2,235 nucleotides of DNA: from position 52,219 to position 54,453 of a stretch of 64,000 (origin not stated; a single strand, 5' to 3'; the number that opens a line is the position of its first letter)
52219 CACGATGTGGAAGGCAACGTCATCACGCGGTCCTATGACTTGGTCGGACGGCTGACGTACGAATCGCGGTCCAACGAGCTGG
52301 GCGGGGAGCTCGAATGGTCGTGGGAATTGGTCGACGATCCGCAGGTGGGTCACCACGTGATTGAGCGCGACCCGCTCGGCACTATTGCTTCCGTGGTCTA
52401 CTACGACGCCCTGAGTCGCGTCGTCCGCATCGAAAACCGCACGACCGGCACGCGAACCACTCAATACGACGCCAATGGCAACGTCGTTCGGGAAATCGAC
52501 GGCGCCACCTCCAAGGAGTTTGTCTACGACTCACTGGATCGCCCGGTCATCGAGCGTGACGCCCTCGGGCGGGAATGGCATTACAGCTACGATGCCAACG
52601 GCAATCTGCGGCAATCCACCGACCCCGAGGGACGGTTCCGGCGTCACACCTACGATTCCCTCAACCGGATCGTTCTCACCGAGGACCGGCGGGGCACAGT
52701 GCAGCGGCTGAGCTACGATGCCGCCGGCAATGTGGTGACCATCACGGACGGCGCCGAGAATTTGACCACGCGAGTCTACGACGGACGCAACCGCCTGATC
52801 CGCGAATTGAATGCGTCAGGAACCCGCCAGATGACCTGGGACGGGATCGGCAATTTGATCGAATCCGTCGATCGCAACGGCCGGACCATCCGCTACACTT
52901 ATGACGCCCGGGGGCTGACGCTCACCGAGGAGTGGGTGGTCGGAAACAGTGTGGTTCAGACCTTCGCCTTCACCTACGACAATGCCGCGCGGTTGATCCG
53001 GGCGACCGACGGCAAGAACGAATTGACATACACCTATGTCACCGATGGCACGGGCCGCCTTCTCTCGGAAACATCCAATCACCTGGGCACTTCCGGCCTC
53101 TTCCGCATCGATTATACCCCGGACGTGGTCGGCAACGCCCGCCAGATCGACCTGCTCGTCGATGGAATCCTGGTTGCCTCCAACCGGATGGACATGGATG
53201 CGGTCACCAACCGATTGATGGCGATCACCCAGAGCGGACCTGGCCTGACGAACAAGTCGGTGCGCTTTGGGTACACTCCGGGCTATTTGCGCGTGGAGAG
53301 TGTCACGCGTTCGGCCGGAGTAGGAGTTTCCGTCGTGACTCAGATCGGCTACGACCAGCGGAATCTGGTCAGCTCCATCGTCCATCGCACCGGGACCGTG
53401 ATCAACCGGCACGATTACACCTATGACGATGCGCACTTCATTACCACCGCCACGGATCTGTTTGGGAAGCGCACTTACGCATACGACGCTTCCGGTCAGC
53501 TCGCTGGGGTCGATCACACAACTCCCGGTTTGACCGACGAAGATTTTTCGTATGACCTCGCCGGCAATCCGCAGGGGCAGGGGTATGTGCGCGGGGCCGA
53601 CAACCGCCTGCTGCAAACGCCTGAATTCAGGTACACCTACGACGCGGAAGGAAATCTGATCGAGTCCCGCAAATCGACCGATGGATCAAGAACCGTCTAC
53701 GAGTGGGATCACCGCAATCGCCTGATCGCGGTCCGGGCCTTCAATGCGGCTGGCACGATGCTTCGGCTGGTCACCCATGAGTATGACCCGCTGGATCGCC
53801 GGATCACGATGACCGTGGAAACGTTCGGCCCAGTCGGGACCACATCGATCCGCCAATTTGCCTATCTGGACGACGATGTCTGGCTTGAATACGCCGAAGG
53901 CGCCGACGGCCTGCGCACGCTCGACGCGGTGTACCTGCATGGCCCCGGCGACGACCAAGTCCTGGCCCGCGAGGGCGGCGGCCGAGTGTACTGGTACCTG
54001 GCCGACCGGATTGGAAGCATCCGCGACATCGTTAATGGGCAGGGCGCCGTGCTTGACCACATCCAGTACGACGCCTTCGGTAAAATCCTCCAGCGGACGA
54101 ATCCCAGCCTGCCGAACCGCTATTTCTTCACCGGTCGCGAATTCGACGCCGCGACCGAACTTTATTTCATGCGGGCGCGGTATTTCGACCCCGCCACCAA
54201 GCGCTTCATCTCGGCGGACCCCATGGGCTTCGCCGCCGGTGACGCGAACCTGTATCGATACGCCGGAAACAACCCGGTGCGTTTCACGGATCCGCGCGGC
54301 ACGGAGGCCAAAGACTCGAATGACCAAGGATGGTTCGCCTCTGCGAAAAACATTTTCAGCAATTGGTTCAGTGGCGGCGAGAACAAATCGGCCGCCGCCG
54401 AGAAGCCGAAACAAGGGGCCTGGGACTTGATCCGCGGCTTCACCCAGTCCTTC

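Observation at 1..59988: Two giant paralogs in tandem on the same strand, separated by a 1.7-kb three-gene islet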

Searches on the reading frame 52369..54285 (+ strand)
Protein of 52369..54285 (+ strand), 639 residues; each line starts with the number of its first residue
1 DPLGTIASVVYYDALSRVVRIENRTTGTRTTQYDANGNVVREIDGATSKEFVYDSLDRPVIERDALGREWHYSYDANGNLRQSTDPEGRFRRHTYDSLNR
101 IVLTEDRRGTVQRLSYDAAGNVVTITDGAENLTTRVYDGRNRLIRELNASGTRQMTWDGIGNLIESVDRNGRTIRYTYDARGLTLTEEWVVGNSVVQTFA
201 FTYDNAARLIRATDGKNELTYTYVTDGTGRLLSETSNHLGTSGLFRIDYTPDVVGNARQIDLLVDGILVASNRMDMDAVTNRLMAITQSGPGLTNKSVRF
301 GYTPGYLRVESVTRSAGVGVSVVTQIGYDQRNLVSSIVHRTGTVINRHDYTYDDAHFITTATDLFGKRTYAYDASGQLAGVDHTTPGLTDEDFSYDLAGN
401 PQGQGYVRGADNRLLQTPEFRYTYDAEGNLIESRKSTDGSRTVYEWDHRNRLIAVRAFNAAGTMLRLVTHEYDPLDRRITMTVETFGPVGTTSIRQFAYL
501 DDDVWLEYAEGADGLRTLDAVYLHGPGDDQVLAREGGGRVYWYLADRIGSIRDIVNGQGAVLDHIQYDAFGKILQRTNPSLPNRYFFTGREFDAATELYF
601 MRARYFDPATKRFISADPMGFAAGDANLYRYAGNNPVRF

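Call 7: search_protein_families(library=pfam, proteins=[window:52369-54285:+], max_evalue=0.01)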
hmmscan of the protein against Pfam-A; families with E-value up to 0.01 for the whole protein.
window:52369-54285:+ (639 aa): 3 families
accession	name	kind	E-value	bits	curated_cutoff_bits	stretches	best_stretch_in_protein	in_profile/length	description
PF05593.20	RHS_repeat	-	1.3e-42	143.8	22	7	53-89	1-37/38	RHS Repeat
PF13860.13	FlgD_ig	-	0.00016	22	27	0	120-160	12-57/79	FlgD Ig-like domain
PF07661.19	MORN_2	-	0.00083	19.7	29.6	0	31-43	6-18/22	MORN repeat variant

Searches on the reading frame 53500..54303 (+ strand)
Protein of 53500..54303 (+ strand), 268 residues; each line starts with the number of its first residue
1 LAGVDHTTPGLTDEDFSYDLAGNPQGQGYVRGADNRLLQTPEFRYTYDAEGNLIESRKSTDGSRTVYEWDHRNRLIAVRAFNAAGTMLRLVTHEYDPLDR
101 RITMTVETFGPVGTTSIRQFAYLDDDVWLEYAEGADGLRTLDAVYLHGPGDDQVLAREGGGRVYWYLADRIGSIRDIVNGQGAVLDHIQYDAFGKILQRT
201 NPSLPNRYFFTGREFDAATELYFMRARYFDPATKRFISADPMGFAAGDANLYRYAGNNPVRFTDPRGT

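Call 20: search_protein_families(library=pfam, proteins=[window:53500-54303:+], max_evalue=0.1)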
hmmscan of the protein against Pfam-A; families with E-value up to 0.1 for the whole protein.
window:53500-54303:+ (268 aa): 2 families
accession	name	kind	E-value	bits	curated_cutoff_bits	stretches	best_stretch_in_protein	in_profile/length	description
PF05593.20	RHS_repeat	-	5.5e-11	43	22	2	47-79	1-32/38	RHS Repeat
PF25023.1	TEN_YD-shell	-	0.0019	16.8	50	1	161-260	787-891/909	Teneurin YD-shell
